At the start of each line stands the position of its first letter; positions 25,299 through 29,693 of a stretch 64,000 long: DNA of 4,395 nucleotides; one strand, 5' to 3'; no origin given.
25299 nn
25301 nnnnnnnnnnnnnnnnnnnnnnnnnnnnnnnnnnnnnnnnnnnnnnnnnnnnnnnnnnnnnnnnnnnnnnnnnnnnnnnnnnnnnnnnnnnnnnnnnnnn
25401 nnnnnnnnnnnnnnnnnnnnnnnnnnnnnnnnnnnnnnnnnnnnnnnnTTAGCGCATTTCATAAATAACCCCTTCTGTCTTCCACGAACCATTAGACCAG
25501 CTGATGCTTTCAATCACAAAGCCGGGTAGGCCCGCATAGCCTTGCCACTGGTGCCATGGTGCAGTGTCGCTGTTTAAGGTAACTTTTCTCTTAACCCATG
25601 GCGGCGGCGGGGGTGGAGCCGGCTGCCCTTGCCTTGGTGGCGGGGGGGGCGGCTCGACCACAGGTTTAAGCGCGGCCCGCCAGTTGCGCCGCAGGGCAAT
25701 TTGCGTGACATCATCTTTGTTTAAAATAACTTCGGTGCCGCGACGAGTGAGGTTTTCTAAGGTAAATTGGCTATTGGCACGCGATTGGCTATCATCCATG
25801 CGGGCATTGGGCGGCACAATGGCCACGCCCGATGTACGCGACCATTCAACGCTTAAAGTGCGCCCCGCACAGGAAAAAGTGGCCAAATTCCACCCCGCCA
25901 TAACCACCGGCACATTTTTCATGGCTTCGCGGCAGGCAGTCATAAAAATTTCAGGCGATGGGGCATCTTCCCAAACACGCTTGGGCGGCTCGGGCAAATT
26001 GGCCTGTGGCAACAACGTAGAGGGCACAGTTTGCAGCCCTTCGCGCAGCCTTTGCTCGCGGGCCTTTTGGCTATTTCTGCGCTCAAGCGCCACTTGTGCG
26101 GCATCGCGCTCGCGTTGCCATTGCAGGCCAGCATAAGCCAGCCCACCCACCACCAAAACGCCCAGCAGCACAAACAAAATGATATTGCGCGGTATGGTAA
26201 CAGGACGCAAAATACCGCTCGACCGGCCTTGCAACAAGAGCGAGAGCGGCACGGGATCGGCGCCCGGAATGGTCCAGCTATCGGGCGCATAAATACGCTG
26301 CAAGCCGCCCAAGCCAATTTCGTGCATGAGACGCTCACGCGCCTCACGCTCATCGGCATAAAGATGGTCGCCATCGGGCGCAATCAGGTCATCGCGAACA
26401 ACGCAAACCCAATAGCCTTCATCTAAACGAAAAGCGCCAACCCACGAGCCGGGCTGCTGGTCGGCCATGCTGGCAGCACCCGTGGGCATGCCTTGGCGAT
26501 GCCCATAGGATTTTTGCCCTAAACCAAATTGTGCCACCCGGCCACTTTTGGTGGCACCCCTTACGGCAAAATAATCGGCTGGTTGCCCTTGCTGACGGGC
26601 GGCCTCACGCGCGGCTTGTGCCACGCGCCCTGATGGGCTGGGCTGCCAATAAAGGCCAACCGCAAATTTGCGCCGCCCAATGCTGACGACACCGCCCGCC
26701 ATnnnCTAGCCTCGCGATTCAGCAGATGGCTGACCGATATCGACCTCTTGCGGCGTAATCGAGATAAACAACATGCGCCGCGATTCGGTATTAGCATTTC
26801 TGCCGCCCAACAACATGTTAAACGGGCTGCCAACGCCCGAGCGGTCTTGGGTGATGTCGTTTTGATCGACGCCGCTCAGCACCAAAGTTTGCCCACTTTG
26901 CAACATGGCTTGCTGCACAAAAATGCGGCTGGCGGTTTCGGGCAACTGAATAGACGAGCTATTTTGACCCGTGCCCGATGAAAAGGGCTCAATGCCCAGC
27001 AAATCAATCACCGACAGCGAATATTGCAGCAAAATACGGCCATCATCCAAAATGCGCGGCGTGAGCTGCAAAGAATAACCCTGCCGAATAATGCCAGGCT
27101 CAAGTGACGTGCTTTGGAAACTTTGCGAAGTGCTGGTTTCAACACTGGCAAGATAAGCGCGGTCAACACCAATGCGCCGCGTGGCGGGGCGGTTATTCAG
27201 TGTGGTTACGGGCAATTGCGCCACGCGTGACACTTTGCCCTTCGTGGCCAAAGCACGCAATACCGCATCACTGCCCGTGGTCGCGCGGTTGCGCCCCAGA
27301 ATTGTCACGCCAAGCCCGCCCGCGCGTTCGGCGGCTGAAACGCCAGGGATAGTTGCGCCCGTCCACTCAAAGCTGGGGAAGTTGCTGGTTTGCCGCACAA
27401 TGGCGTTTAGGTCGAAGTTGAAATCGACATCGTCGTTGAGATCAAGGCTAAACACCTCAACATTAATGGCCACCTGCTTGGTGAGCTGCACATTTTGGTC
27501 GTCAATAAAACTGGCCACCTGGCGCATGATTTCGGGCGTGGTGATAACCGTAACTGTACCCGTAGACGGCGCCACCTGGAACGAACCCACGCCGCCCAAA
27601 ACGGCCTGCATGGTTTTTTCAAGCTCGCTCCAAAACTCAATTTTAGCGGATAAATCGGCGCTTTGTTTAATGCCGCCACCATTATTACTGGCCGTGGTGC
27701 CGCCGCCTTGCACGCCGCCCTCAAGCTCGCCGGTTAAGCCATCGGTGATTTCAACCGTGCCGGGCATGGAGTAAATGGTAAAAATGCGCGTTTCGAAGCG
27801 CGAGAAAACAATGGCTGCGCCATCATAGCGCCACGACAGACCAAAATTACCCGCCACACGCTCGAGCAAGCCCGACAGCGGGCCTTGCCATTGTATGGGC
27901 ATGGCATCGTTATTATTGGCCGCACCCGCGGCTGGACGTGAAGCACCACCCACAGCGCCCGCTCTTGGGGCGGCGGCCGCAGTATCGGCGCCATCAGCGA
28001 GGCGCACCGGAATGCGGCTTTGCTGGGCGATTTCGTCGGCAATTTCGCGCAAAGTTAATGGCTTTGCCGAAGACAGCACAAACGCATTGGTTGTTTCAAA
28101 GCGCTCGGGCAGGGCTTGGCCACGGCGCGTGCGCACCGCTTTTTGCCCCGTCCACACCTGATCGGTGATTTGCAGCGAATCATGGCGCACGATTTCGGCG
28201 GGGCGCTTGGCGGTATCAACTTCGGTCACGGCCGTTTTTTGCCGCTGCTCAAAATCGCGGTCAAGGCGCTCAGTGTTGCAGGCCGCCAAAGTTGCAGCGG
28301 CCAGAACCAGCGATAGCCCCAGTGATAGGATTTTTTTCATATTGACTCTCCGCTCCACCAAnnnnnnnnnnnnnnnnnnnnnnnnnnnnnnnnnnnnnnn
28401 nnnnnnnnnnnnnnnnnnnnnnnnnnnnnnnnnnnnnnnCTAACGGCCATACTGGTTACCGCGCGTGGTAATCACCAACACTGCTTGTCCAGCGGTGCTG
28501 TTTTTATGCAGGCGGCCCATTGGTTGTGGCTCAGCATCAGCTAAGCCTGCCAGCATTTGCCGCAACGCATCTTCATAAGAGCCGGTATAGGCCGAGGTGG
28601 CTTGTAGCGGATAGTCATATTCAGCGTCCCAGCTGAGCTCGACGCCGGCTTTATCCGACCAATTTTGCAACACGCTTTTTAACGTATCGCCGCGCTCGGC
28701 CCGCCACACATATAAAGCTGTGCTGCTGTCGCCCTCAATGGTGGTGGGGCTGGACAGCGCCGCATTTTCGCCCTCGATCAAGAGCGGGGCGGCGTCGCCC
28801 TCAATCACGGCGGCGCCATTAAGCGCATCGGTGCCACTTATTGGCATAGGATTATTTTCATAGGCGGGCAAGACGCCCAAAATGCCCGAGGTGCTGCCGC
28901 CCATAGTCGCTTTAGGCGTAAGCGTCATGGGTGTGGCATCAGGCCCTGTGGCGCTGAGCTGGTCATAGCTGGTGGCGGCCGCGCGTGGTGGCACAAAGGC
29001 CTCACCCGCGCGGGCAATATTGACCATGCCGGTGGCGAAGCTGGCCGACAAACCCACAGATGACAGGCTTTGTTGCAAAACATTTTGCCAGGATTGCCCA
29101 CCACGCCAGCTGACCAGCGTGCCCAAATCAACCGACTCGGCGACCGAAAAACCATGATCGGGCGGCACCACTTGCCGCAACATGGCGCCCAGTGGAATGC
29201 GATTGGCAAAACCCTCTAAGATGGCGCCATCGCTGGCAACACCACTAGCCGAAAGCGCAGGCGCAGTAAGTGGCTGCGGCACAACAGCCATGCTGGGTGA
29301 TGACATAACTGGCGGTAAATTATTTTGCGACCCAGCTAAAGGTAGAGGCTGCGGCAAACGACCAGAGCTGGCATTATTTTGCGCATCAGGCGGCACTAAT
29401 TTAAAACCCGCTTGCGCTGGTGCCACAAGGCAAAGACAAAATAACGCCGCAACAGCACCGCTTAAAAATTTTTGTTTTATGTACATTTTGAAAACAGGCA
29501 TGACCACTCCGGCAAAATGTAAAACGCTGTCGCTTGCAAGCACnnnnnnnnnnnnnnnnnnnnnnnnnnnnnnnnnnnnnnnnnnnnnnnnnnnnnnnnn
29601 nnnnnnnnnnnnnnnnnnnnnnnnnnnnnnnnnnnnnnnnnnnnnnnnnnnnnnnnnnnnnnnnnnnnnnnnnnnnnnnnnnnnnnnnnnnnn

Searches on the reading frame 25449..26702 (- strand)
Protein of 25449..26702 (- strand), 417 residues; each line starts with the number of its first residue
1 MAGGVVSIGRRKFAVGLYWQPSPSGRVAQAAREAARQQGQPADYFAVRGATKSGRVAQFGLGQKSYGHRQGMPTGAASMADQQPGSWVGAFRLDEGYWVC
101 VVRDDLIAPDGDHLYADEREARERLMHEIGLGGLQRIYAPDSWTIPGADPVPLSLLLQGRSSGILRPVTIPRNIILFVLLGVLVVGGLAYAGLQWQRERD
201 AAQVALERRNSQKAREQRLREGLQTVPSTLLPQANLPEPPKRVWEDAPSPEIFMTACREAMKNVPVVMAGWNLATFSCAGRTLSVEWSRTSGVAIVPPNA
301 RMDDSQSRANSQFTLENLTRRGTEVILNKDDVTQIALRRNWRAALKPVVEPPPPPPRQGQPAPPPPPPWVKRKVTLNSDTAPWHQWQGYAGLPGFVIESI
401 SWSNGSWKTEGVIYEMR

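Call 6: search_protein_families(library=pfam, proteins=[window:25449-26702:-], max_evalue=0.01)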
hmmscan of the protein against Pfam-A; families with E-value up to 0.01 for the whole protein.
window:25449-26702:- (417 aa): 1 family
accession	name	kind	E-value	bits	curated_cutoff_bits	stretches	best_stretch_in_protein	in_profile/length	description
PF06864.17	PAP_PilO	-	2.2e-30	106.3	26.7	1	13-414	1-418/419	Pilin accessory protein (PilO)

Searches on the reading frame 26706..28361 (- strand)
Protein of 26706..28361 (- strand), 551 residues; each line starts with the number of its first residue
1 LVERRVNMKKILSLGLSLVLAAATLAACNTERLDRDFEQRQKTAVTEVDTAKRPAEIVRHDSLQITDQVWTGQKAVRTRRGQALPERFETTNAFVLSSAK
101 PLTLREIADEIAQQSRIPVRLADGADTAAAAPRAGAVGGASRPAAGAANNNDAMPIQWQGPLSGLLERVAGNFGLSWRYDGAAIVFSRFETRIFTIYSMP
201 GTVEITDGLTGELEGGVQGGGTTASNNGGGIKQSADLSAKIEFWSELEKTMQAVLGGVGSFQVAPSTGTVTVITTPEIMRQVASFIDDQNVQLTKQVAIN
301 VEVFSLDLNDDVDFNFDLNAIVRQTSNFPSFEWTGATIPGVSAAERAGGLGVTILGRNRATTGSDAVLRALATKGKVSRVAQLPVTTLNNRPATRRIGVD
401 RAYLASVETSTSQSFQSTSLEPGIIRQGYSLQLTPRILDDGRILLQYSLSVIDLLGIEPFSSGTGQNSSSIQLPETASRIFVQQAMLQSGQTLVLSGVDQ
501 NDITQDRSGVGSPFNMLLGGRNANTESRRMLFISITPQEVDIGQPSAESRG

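Call 6: search_protein_families(library=pfam, proteins=[window:26706-28361:-], max_evalue=0.01)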
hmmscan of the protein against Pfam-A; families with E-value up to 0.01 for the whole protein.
window:26706-28361:- (551 aa): 3 families
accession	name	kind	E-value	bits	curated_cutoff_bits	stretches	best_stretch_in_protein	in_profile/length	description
PF00263.26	Secretin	-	6.2e-13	49.1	27.5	1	370-537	1-165/169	Bacterial type II and III secretion system protein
PF07655.18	Secretin_N_2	-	0.0008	20.3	23.4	1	191-267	1-90/91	Secretin N-terminal domain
PF03958.22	Secretin_N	-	0.0021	18.7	28.2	1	245-287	12-61/69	Bacterial type II/III secretion system short domain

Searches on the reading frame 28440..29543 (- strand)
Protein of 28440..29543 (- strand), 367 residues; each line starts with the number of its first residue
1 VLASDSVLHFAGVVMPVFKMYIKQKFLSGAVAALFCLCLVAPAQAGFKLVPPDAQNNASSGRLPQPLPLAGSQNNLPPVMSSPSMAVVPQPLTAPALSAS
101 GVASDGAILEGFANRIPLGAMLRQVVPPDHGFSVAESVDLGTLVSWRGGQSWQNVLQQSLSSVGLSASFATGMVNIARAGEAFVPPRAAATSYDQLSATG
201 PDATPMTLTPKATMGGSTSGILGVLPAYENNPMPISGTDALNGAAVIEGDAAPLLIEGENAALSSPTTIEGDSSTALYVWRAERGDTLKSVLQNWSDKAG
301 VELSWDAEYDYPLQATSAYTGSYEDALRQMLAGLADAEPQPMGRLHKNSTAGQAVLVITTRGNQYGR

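Call 6: search_protein_families(library=pfam, proteins=[window:28440-29543:-], max_evalue=0.01)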
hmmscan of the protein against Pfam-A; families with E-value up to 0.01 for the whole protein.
window:28440-29543:- (367 aa): 1 family
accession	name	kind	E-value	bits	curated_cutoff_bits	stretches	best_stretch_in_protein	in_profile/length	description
PF10671.14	TcpQ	-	1.5e-14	54.3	27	1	279-347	2-70/80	Toxin co-regulated pilus biosynthesis protein Q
